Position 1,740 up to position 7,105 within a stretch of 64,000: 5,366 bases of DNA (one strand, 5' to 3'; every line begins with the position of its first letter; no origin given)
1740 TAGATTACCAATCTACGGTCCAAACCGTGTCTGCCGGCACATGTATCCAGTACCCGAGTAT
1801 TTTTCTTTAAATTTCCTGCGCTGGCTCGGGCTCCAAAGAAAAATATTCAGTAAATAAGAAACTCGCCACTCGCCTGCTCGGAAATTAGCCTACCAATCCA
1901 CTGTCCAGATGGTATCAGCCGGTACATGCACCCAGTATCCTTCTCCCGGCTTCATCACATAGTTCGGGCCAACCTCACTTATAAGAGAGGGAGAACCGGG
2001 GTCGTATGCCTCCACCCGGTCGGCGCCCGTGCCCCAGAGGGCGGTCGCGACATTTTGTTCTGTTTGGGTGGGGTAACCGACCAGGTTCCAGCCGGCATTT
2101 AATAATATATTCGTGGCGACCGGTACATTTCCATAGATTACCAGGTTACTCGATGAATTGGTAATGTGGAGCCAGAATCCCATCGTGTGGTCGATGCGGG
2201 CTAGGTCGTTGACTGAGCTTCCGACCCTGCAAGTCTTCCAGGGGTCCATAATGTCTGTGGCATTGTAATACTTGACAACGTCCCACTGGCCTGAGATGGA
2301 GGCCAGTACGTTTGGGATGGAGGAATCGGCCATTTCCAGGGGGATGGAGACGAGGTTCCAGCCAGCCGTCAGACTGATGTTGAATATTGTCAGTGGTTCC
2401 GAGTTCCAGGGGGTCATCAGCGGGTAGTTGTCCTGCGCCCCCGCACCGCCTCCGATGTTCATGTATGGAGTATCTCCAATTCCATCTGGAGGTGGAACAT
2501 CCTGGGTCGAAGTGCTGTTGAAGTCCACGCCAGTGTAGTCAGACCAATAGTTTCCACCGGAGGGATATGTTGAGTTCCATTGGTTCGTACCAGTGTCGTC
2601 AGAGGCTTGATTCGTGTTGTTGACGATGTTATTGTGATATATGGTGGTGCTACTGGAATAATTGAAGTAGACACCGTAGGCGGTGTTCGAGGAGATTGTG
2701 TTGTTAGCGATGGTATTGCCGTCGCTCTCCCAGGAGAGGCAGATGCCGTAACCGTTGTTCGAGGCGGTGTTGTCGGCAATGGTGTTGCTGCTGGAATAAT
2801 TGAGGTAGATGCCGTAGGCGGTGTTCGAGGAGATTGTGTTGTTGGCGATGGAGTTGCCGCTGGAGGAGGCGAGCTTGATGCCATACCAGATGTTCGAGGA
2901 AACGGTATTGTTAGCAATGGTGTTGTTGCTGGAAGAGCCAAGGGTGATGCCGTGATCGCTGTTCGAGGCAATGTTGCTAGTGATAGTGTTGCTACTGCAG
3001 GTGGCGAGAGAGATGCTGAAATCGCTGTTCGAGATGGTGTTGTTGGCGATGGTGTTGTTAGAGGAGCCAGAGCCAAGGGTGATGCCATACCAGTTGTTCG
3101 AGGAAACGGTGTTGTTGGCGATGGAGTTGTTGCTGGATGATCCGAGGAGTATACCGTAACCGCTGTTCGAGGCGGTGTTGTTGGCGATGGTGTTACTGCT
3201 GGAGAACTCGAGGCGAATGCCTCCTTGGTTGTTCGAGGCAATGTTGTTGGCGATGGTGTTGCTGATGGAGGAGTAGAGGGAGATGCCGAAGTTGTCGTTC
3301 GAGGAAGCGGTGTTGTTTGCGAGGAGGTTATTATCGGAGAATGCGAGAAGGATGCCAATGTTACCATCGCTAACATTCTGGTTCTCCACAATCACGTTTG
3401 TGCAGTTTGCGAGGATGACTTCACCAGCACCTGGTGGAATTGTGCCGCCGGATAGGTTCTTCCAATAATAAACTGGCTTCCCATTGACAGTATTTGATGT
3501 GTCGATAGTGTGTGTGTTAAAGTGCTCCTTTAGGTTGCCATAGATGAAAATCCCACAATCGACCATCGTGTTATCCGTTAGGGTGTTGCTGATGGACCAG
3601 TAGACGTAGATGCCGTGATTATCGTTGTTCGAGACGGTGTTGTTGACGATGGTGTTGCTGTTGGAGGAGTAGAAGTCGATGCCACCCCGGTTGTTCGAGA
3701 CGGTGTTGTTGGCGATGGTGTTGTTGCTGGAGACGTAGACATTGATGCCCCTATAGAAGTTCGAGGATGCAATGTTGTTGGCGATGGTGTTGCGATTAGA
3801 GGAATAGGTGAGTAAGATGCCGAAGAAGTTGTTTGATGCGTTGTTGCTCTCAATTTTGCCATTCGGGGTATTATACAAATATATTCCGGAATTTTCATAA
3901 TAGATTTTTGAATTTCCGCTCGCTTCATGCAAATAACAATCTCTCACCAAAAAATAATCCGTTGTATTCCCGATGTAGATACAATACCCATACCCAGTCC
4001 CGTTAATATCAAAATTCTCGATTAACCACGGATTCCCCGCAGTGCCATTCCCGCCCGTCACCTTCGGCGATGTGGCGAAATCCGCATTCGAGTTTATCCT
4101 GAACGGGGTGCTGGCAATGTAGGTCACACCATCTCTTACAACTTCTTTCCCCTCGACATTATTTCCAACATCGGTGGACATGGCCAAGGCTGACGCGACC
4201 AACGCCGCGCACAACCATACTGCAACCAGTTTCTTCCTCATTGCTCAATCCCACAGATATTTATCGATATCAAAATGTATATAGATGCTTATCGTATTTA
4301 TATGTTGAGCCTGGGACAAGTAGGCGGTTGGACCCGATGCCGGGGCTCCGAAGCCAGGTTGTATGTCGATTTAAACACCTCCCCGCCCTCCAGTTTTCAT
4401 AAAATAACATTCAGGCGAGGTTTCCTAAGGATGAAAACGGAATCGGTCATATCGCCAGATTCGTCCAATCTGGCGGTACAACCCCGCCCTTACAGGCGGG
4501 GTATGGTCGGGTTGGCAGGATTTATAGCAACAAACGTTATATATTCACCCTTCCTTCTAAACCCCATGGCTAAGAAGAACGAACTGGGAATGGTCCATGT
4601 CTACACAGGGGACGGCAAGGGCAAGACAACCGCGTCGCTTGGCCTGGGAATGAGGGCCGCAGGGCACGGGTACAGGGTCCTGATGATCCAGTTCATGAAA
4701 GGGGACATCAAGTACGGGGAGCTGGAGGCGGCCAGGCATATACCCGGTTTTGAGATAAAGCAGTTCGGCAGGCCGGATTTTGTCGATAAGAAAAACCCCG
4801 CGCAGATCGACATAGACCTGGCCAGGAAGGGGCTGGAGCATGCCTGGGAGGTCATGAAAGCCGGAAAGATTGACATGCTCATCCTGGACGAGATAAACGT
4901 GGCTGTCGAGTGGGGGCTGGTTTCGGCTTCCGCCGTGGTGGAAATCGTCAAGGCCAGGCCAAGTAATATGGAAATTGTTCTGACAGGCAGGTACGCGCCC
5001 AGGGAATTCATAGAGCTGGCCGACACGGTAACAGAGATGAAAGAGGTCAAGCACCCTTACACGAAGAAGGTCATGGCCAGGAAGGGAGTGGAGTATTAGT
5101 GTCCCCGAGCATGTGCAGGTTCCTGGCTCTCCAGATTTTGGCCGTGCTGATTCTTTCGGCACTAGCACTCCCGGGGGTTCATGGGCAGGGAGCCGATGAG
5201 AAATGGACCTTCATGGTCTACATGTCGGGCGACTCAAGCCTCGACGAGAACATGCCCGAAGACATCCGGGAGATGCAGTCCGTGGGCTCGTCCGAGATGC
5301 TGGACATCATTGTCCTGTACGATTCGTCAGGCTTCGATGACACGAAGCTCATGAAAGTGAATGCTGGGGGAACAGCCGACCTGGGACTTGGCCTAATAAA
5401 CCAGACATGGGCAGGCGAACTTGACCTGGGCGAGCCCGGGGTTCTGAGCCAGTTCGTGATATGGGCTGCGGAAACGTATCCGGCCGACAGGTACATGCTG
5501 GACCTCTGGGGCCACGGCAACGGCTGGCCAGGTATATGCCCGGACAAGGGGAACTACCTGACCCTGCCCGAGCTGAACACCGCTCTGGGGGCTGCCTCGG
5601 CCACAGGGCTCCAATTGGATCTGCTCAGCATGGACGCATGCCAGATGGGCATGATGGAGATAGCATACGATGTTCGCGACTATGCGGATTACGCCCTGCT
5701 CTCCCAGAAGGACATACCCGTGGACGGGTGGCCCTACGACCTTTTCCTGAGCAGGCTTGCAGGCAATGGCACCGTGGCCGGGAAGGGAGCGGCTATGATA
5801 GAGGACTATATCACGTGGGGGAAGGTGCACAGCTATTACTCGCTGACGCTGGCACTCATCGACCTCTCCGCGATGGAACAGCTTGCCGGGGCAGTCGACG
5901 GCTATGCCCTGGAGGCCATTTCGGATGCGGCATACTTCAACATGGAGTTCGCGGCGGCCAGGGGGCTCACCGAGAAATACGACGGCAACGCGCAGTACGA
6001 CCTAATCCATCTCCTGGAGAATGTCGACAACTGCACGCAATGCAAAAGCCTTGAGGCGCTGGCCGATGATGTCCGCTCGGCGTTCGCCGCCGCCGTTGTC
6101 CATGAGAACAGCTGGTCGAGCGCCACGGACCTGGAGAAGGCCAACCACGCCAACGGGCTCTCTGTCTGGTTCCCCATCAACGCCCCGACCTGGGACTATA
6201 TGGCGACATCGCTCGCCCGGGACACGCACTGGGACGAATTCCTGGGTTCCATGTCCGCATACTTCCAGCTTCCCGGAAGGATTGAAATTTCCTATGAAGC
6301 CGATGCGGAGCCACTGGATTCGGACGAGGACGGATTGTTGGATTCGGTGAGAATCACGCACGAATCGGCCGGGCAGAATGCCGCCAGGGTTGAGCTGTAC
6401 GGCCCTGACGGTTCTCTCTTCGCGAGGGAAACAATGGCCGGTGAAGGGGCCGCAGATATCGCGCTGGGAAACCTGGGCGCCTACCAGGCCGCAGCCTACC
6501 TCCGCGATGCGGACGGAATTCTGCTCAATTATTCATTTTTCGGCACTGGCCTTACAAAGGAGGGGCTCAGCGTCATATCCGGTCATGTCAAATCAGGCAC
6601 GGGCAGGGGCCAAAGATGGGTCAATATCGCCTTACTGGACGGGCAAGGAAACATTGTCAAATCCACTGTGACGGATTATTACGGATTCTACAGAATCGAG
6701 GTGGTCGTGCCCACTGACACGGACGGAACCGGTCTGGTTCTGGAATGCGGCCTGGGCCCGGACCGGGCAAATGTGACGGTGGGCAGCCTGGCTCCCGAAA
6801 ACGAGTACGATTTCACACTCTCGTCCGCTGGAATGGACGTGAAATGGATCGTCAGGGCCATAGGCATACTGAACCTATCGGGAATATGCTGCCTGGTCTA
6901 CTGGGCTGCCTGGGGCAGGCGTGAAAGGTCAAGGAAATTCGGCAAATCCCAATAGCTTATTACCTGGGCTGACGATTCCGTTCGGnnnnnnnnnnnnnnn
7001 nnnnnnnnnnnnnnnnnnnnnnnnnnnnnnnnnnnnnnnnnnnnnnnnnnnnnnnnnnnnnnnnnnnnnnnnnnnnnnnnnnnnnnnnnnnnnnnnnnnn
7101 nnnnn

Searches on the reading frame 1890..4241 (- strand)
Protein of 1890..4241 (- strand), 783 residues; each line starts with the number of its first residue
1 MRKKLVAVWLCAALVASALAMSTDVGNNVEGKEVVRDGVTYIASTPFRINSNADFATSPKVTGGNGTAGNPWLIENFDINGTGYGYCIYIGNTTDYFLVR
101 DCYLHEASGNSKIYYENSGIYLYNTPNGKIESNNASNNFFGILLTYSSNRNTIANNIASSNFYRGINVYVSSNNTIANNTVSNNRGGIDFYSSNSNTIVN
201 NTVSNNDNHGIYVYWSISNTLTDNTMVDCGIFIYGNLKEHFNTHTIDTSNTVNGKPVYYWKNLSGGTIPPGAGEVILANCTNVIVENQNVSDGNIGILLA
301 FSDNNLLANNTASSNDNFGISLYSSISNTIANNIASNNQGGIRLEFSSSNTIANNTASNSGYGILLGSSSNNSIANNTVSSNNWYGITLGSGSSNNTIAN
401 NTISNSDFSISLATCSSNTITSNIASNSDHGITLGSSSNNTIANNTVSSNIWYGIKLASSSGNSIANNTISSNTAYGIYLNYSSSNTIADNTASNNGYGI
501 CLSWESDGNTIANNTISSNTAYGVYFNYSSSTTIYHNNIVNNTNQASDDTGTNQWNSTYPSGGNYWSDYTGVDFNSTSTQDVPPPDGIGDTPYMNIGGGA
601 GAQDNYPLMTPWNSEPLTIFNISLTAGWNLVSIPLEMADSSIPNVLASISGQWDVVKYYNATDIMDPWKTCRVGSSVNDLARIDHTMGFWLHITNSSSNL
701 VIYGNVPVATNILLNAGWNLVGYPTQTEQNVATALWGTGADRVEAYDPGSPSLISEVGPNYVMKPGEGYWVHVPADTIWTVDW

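Call 38: search_protein_families(library=pfam, proteins=[window:1890-4241:-], max_evalue=0.0001)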
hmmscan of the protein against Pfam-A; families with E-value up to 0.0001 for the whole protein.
window:1890-4241:- (783 aa): 3 families
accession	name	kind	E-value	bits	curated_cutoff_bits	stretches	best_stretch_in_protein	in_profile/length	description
PF05048.19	NosD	-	1.1e-75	254.1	23.6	3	403-571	34-212/212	Periplasmic copper-binding protein (NosD)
PF13229.12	Beta_helix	-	7.1e-65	217.9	25.9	4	430-546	1-117/158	Right handed beta helix region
PF12708.12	Pect-lyase_RHGA_epim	-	4e-05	24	27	0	454-545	118-210/213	Rhamnogalacturonase A/epimerase, pectate lyase-like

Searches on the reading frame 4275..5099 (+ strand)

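Call 38: search_protein_families(library=pfam, proteins=[window:4275-5099:+], max_evalue=0.0001)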
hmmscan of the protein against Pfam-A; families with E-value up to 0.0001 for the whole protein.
window:4275-5099:+ (274 aa): 1 family
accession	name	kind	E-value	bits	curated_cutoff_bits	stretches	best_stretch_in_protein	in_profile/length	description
PF02572.21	CobA_CobO_BtuR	-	7.3e-65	218.8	25.7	1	105-274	3-172/172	ATP:corrinoid adenosyltransferase BtuR/CobO/CobP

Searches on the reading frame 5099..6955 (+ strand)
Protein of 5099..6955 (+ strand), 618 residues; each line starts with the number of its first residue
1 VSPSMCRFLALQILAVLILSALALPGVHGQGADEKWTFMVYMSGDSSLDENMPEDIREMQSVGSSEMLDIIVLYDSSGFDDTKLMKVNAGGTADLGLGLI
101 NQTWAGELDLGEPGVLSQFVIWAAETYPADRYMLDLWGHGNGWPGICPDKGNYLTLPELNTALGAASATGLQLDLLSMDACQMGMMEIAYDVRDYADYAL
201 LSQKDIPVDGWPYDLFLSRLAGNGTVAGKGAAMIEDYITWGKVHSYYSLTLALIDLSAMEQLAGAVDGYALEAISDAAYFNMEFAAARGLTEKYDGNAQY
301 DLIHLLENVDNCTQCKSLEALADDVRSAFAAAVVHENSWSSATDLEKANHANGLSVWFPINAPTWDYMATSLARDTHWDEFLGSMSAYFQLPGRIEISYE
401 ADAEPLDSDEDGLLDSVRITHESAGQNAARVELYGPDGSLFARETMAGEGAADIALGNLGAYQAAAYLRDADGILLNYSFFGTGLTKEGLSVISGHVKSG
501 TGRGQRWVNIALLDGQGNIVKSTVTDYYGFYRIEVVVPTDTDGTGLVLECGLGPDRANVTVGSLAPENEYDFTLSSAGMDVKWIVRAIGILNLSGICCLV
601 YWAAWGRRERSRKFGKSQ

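Call 38: search_protein_families(library=pfam, proteins=[window:5099-6955:+], max_evalue=0.0001)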
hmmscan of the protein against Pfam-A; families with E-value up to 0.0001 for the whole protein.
window:5099-6955:+ (618 aa): 1 family
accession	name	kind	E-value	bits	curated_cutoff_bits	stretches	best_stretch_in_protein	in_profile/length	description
PF03415.19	Peptidase_C11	-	2.7e-43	149.4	25.8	1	40-381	1-355/359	Clostripain family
